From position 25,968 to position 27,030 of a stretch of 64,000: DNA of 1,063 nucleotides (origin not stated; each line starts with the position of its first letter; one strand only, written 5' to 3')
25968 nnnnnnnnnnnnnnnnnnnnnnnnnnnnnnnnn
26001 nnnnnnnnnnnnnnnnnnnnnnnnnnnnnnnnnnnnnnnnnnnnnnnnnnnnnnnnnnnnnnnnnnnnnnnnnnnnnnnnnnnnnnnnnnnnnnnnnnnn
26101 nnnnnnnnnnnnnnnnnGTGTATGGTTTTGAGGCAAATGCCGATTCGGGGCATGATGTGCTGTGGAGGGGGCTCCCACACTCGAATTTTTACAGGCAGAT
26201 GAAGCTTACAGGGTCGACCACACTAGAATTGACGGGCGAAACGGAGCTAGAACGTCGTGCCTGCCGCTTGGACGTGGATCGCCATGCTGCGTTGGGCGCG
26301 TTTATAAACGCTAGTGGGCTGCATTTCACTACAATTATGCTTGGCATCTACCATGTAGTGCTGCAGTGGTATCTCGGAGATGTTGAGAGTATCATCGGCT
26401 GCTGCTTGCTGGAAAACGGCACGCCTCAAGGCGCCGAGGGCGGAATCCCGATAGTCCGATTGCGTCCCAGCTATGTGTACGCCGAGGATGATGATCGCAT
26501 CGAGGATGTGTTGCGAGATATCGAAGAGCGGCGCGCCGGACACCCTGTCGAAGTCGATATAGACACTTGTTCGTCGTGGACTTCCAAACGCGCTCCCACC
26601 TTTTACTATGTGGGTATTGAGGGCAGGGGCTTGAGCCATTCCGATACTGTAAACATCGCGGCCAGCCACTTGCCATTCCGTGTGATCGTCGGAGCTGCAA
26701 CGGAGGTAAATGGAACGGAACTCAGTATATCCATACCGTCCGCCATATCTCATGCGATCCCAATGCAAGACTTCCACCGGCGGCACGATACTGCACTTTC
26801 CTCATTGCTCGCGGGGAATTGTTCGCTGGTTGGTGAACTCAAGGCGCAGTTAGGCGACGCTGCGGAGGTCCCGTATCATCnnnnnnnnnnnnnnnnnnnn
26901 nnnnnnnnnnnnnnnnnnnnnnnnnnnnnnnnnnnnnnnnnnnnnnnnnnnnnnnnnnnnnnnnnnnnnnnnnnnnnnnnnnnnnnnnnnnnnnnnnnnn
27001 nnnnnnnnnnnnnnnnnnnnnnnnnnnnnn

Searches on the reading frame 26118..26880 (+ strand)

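Call 83: search_solved_structures(query=window:26118-26880:+, max_evalue=10, show_alignments=1)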
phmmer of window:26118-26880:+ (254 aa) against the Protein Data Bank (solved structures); distinct sequences matched with E-value up to 10: 1.
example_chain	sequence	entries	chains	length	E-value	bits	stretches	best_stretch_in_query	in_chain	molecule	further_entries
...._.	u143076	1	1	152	0.92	11.9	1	48-148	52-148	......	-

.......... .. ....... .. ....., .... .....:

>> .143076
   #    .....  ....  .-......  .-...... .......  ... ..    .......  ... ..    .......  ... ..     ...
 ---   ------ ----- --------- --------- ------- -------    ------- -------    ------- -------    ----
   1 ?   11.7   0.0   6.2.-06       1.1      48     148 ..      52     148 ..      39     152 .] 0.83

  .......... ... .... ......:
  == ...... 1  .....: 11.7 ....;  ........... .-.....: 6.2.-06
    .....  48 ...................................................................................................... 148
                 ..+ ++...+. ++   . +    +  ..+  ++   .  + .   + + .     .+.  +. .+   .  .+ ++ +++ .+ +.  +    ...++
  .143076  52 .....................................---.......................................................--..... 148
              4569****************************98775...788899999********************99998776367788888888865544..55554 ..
